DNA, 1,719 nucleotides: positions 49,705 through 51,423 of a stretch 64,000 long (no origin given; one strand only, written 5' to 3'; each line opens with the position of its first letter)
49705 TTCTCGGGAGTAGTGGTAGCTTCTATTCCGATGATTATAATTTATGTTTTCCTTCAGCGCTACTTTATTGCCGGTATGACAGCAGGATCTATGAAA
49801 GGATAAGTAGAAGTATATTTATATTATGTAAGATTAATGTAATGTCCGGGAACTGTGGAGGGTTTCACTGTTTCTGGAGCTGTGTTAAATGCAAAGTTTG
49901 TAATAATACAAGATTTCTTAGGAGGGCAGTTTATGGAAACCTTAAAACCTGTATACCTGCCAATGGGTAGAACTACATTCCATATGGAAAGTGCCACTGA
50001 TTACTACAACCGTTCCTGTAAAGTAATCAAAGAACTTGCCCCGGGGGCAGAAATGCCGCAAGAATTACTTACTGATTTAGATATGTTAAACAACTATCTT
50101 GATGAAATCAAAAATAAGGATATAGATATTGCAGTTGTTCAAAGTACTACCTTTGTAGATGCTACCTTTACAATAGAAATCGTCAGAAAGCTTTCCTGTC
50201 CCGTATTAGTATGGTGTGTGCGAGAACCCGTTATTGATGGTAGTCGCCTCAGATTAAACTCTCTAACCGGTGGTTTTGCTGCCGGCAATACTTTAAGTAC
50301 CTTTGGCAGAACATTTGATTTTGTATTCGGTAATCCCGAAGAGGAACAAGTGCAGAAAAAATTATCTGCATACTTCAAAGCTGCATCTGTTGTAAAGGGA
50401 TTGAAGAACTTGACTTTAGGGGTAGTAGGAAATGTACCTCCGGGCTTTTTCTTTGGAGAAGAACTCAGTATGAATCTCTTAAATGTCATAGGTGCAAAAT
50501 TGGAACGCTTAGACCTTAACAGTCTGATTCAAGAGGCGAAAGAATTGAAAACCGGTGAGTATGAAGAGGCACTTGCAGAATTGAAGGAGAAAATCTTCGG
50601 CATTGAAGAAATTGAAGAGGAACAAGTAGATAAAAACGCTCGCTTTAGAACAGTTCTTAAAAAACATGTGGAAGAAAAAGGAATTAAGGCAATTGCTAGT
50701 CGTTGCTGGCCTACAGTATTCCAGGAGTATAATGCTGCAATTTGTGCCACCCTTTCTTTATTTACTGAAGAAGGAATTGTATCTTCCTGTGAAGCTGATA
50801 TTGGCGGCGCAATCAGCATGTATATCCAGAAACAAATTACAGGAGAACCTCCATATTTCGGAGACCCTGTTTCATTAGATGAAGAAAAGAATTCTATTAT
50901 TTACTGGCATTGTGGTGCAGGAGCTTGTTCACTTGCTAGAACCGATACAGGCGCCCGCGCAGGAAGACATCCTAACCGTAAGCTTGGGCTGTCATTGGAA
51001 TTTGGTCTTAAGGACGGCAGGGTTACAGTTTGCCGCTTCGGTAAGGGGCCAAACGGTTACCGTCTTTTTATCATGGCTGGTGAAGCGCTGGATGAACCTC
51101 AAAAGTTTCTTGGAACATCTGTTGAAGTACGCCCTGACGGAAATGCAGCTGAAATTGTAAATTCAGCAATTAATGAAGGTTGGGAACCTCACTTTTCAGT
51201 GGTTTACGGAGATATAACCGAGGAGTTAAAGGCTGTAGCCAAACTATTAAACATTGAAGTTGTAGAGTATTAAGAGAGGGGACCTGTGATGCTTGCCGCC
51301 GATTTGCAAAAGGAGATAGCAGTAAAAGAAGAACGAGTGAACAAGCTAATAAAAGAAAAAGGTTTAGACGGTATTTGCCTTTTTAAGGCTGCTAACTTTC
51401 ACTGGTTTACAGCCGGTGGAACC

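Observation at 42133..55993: Candidate undescribed sulfoquinovose / SQ-glycerol catabolic operon: sulfo-EMP-like logic built from non-canonical parts and ending in a tungsten AOR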

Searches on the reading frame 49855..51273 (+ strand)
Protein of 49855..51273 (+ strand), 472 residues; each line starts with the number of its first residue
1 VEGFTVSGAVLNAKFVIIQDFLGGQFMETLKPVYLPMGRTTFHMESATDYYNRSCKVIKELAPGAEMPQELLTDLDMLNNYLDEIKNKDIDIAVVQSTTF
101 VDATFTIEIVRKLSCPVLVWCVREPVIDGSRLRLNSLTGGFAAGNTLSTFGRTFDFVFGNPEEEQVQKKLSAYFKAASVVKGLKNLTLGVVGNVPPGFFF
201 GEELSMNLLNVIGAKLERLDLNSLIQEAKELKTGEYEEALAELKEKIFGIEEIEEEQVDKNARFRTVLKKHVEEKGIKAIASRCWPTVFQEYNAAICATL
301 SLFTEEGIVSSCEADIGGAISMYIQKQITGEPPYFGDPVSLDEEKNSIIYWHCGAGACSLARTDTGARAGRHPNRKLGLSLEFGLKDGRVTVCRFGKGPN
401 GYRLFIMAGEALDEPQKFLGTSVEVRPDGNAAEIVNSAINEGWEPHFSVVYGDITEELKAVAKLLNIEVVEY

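Call 3: search_protein_families(library=pfam, proteins=[window:49855-51273:+])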
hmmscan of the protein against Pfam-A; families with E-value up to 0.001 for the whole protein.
window:49855-51273:+ (472 aa): 1 family
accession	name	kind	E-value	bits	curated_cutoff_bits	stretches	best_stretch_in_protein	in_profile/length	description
PF02952.23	Fucose_iso_C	-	3.3e-07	30.5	29.3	1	385-471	47-141/143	L-fucose isomerase, C-terminal domain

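Call 5: search_protein_families(library=ncbifam, proteins=[window:49855-51273:+], max_evalue=0.01)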
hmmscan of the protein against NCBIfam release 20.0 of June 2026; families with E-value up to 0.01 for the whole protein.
window:49855-51273:+ (472 aa): 1 family
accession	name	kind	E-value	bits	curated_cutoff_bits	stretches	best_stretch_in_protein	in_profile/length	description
NF048012.1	SlpQosIsomSftI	equivalog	5.4e-161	536.2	700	1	33-472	5-443/443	sulfoquinovose isomerase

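Call 35: search_solved_structures(query=window:49855-51273:+, max_evalue=0.01, show_alignments=1)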
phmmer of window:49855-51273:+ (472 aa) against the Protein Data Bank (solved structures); distinct sequences matched with E-value up to 0.01: 0.

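Call 36: find_homologous_proteins(query=window:49951-51273:+)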
Query window:49951-51273:+ (440 aa): 2609 proteins with E <= 0.001 among 8000 candidates; the best 120 are listed.
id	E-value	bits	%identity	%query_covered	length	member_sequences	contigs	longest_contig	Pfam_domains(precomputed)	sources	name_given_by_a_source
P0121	2.8e-294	994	100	100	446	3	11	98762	PF02952.24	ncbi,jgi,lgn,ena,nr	ncbi:MAG: hypothetical protein PWQ96_1706 [Clostridia bacterium]|nr:hypothetical protein [Clostridia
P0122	4.1e-172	591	58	100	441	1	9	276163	PF02952.24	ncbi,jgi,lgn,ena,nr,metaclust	ncbi:MAG: hypothetical protein APF76_09625 [Desulfitibacter sp. BRH_c19]|nr:MAG: hypothetical protei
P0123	2.2e-166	572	56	100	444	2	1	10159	PF02952.24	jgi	jgi:L-fucose isomerase-like protein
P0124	6.8e-165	568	57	100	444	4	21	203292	PF02952.24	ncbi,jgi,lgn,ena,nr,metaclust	ncbi:MAG: hypothetical protein VR72_18445 [Clostridiaceae bacterium BRH_c20a]|nr:MAG: hypothetical p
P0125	7.0e-165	568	55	100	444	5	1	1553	PF02952.24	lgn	-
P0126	6.3e-164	564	56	100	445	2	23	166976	PF02952.24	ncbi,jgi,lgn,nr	ncbi:MAG: hypothetical protein PWQ67_509 [Clostridia bacterium]|jgi:L-fucose isomerase-like protein|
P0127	4.4e-163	562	56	100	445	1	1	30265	PF02952.24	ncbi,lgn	ncbi:MAG: L-fucose/L-arabinose isomerase family protein [Bacillota bacterium]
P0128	1.6e-162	560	55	100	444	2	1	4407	PF02952.24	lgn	-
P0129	3.1e-162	559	55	100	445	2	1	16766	PF02952.24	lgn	-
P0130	4.2e-162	558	55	100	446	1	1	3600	PF02952.24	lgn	-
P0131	5.1e-162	558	54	100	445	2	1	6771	PF02952.24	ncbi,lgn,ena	-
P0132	1.5e-160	553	55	100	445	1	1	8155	PF02952.24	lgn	-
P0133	9.1e-160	551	54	100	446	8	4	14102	PF02952.24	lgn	-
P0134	9.3e-160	551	56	98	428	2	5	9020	PF02952.24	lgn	-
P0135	3.1e-158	546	54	100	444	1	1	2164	PF02952.24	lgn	-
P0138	2.0e-156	540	54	100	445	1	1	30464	PF02952.24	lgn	-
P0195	2.9e-130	453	47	100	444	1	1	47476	PF02952.24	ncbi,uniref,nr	ncbi:L-fucose/L-arabinose isomerase family protein [Clostridium beijerinckii]|uniref:L-fucose/L-arab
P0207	2.4e-129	450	46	100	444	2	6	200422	PF02952.24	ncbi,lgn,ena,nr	ncbi:MAG: fucose isomerase [Eubacterium sp.]|nr:fucose isomerase [Eubacterium sp.]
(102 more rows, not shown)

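Call 37: find_encoding_contigs(protein=P0122, flank=10000, max_places=1)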
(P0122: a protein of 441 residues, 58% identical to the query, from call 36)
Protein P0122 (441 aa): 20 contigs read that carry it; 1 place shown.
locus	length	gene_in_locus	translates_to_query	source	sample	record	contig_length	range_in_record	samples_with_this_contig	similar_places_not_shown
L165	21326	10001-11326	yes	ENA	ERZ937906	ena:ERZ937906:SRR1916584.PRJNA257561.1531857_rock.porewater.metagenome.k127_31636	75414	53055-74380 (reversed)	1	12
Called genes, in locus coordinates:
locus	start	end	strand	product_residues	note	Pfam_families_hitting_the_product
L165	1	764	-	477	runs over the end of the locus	PF00989:PAS, PF13426:PAS_9, PF00004:AAA (faint), PF00158:Sigma54_activat, PF14532:Sigma54_activ_2, PF07728:AAA_5 (weak), PF25601:AAA_lid_14, PF02954:HTH_8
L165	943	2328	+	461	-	PF01212:Beta_elim_lyase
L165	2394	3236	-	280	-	PF01116:F_bP_aldolase, PF05690:ThiG (faint)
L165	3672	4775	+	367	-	PF00005:ABC_tran, PF17912:OB_MalK, PF08402:TOBE_2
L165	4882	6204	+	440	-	PF01547:SBP_bac_1, PF13416:SBP_bac_8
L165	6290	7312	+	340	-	PF01208:URO-D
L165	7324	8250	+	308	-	PF00528:BPD_transp_1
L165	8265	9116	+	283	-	PF00528:BPD_transp_1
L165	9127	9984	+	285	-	PF01261:AP_endonuc_2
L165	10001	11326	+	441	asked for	PF02952:Fucose_iso_C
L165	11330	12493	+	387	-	PF01208:URO-D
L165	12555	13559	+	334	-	PF01408:GFO_IDH_MocA, PF08635:ox_reductase_C (faint), PF22725:GFO_IDH_MocA_C3, PF02894:GFO_IDH_MocA_C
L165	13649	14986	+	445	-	PF02952:Fucose_iso_C (weak)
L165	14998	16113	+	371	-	-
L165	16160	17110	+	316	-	PF00892:EamA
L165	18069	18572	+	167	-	PF13237:Fer4_10 (weak), PF13247:Fer4_11, PF12838:Fer4_7, PF13187:Fer4_9 (weak), PF25160:LdpA_Fe-S-bd (weak), PF00037:Fer4 (weak), PF12837:Fer4_6 (weak), PF14697:Fer4_21 (weak), +4 more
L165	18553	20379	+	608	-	PF02730:AFOR_N, PF01314:AFOR_C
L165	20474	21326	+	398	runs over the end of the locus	PF00365:PFK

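Call 38: find_encoding_contigs(protein=P0121, flank=10000, max_places=3)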
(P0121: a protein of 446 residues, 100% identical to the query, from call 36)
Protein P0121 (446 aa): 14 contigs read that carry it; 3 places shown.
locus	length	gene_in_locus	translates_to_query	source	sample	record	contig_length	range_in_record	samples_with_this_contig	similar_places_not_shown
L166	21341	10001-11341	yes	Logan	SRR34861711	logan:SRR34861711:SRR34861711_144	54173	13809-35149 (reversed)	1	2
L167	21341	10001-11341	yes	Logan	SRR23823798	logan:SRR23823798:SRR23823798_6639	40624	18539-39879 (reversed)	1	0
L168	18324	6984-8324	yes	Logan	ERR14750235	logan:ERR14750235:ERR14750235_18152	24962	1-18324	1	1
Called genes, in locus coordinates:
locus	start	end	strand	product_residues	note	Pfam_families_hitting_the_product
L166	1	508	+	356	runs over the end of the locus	PF04015:DUF362, PF14697:Fer4_21 (faint), PF00037:Fer4 (faint), PF12837:Fer4_6 (faint), PF13187:Fer4_9 (weak), PF13237:Fer4_10 (weak), PF12838:Fer4_7 (weak), PF25160:LdpA_Fe-S-bd (weak)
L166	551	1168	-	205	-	PF03130:HEAT_PBS (faint), PF13513:HEAT_EZ (faint), PF13646:HEAT_2 (weak)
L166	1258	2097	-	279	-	PF00795:CN_hydrolase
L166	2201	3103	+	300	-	PF00392:GntR, PF07702:UTRA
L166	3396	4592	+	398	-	PF00365:PFK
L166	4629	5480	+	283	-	PF01116:F_bP_aldolase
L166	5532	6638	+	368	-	PF00005:ABC_tran, PF13304:AAA_21 (faint), PF17912:OB_MalK, PF08402:TOBE_2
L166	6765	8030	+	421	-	PF01547:SBP_bac_1, PF13416:SBP_bac_8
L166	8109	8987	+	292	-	PF00528:BPD_transp_1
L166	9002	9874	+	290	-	PF00528:BPD_transp_1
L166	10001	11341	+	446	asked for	PF02952:Fucose_iso_C (weak)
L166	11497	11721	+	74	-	PF02597:ThiS (weak)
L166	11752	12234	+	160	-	PF13237:Fer4_10, PF13247:Fer4_11, PF12838:Fer4_7, PF13187:Fer4_9 (weak), PF00037:Fer4, PF12797:Fer4_2 (weak), PF12837:Fer4_6 (weak), PF14697:Fer4_21 (weak), +2 more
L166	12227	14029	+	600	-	PF02730:AFOR_N, PF01314:AFOR_C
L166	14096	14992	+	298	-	PF00892:EamA, PF04142:Nuc_sug_transp (faint), PF00892:EamA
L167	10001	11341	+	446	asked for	PF02952:Fucose_iso_C (weak)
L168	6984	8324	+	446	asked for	PF02952:Fucose_iso_C (weak)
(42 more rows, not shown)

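Call 50: search_protein_families(library=ncbifam, proteins=[L165:10001-11326:+], max_evalue=0.00001)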
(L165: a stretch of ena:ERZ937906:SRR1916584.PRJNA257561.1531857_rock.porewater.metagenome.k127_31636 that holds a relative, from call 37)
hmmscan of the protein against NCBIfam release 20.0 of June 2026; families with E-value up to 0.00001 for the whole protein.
L165:10001-11326:+ (441 aa): 1 family
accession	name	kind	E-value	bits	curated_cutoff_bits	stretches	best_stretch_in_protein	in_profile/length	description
NF048012.1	SlpQosIsomSftI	equivalog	2.7e-137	458.2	700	1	4-441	5-443/443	sulfoquinovose isomerase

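Call 77: find_encoding_contigs(protein=P0124, flank=10000, max_places=1)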
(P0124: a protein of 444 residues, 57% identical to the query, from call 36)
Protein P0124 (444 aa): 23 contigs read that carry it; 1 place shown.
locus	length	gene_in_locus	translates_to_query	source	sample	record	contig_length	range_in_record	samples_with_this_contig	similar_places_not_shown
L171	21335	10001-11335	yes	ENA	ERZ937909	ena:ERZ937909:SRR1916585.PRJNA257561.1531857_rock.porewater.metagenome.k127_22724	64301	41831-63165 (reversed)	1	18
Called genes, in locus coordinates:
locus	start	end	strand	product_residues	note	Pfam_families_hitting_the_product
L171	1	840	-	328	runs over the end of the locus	PF00389:2-Hacid_dh, PF02826:2-Hacid_dh_C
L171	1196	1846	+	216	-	PF24675:NpmA (weak), PF02390:Methyltransf_4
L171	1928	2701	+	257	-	PF00392:GntR, PF07702:UTRA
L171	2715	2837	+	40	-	-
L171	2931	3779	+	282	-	PF01116:F_bP_aldolase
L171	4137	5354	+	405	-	PF00365:PFK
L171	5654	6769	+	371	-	PF00005:ABC_tran, PF13304:AAA_21 (faint), PF17912:OB_MalK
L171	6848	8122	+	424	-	PF01547:SBP_bac_1, PF13416:SBP_bac_8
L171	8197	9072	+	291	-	PF00528:BPD_transp_1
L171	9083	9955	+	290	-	PF00528:BPD_transp_1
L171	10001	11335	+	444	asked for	PF02952:Fucose_iso_C (weak)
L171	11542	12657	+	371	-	-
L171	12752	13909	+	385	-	PF01306:LacY_symp, PF03825:Nuc_H_symport, PF07690:MFS_1, PF12832:MFS_1_like, PF07690:MFS_1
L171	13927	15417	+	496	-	PF00370:FGGY_N, PF02782:FGGY_C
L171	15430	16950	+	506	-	PF01266:DAO, PF01494:FAD_binding_3 (faint), PF04324:Fer2_BFD (weak)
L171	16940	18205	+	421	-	PF00890:FAD_binding_2, PF01134:GIDA (weak), PF01266:DAO (weak), PF07992:Pyr_redox_2 (weak), PF12831:FAD_oxidored (weak)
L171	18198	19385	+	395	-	PF13183:Fer4_8, PF13237:Fer4_10 (faint), PF02754:CCG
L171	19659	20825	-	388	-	PF00155:Aminotran_1_2, PF01041:DegT_DnrJ_EryC1 (weak)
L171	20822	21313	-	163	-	PF13412:HTH_24 (weak), PF01037:AsnC_trans_reg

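Call 78: find_encoding_contigs(protein=P0126, flank=10000, max_places=1)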
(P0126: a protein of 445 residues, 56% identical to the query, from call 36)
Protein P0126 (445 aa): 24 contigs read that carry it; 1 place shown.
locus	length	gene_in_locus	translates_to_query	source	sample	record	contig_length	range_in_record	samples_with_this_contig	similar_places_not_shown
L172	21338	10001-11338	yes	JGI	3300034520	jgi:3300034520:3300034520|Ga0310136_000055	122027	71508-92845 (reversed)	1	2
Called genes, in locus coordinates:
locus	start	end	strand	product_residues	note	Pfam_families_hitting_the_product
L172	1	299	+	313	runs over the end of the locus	PF01522:Polysacc_deac_1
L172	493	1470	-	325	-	PF00389:2-Hacid_dh, PF02826:2-Hacid_dh_C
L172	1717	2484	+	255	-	PF00392:GntR, PF07702:UTRA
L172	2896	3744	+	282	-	PF01116:F_bP_aldolase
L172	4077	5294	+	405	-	PF00365:PFK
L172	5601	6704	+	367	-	PF00005:ABC_tran, PF17912:OB_MalK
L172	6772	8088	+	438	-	PF01547:SBP_bac_1, PF13531:SBP_bac_11 (faint), PF13416:SBP_bac_8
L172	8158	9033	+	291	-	PF00528:BPD_transp_1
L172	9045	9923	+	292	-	PF00528:BPD_transp_1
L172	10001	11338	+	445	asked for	PF02952:Fucose_iso_C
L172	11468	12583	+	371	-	-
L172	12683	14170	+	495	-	PF00370:FGGY_N, PF02782:FGGY_C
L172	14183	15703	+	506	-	PF01266:DAO, PF01494:FAD_binding_3 (faint), PF04324:Fer2_BFD (faint)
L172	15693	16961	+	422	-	PF00890:FAD_binding_2, PF01134:GIDA (weak), PF01266:DAO (weak), PF07992:Pyr_redox_2 (faint), PF12831:FAD_oxidored (weak)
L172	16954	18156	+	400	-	PF13183:Fer4_8, PF13237:Fer4_10 (faint), PF13534:Fer4_17 (weak), PF02754:CCG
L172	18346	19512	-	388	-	PF00155:Aminotran_1_2, PF00266:Aminotran_5 (faint), PF01041:DegT_DnrJ_EryC1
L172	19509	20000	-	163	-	PF13404:HTH_AsnC-type (faint), PF13412:HTH_24, PF01037:AsnC_trans_reg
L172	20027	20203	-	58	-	-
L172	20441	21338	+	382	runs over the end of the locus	PF13393:tRNA-synt_His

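Call 79: find_encoding_contigs(protein=P0138, flank=10000, max_places=1)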
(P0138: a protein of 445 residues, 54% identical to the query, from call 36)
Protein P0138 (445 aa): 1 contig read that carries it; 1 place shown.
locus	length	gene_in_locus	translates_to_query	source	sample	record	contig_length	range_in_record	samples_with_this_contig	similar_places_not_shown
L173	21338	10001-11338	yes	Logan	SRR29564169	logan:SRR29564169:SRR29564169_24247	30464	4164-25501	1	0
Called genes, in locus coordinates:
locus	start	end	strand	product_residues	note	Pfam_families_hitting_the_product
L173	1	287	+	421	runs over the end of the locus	PF09861:Lar_N, PF21113:LarA_C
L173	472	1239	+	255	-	PF00392:GntR, PF08220:HTH_DeoR (faint), PF07702:UTRA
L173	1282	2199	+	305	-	PF01116:F_bP_aldolase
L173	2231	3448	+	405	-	PF00365:PFK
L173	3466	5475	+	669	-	PF13802:Gal_mutarotas_2 (weak), PF01055:Glyco_hydro_31_2nd, PF21365:Glyco_hydro_31_3rd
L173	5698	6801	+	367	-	PF00005:ABC_tran, PF02463:SMC_N (faint), PF17912:OB_MalK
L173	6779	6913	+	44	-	-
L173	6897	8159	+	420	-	PF01547:SBP_bac_1, PF13416:SBP_bac_8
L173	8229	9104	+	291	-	PF00528:BPD_transp_1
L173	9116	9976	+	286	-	PF00528:BPD_transp_1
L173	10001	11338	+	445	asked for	PF02952:Fucose_iso_C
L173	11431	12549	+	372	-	PF01321:Creatinase_N (weak), PF00557:Peptidase_M24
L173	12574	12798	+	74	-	-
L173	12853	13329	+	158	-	PF13237:Fer4_10, PF13247:Fer4_11, PF14697:Fer4_21 (weak), PF12838:Fer4_7, PF13187:Fer4_9 (weak), PF00037:Fer4, PF12837:Fer4_6 (weak), PF13187:Fer4_9 (weak), +5 more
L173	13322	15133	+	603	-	PF02730:AFOR_N, PF01314:AFOR_C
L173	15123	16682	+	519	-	PF00370:FGGY_N, PF02782:FGGY_C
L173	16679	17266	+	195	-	PF04309:G3P_antiterm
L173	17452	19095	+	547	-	PF01266:DAO, PF01494:FAD_binding_3 (faint), PF07992:Pyr_redox_2 (weak), PF04324:Fer2_BFD (weak)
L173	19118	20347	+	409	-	PF00890:FAD_binding_2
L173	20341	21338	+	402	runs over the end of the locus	PF12838:Fer4_7 (weak), PF13183:Fer4_8, PF13534:Fer4_17 (weak), PF02754:CCG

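Call 89: find_encoding_contigs(protein=P0207, flank=10000, max_places=1)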
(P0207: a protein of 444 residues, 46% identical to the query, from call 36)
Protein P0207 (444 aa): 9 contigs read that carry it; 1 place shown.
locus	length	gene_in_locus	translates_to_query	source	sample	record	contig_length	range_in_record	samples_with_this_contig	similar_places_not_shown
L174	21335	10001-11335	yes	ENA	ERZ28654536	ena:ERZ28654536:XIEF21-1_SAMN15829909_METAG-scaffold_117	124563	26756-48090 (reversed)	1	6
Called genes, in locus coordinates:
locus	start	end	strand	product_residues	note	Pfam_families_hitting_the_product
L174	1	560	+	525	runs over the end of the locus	PF13306:LRR_5, PF13855:LRR_8 (faint), PF13306:LRR_5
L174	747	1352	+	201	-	PF14277:DUF4364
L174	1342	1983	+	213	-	PF12847:Methyltransf_18, PF04816:TrmK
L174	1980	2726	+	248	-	PF01784:DUF34_NIF3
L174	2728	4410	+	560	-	PF05833:NFACT_N, PF05670:NFACT-R_1, PF18297:NFACT-R_2 (weak)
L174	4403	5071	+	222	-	PF01128:IspD, PF02348:CTP_transf_3 (weak), PF12804:NTP_transf_3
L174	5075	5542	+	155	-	PF02542:YgbB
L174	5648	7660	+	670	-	PF01055:Glyco_hydro_31_2nd, PF21365:Glyco_hydro_31_3rd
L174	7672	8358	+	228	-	PF00923:TAL_FSA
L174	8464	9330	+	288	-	PF03446:NAD_binding_2, PF03807:F420_oxidored, PF02153:PDH_N (weak), PF14833:NAD_binding_11, PF21761:RedAm-like_C (weak)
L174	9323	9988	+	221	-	PF16161:DUF4867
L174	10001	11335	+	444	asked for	PF02952:Fucose_iso_C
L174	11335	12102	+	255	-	PF01925:TauE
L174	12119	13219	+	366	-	PF12802:MarR_2 (weak), PF01047:MarR (weak), PF13412:HTH_24 (weak), PF00480:ROK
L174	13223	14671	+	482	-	PF12832:MFS_1_like (faint), PF13347:MFS_2, PF07690:MFS_1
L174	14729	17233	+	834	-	-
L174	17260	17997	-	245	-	PF17774:YlmH_RBD, PF01479:S4 (weak)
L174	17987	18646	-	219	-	PF01980:TrmO_N, PF18389:TrmO_C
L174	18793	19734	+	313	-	-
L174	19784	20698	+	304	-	PF00892:EamA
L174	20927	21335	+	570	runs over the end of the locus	PF05496:RuvB_N (faint), PF13177:DNA_pol3_delta2, PF13401:AAA_22 (weak), PF13604:AAA_30 (weak), PF00004:AAA, PF22608:DNAX_ATPase_lid, PF12169:DNA_pol3_gamma3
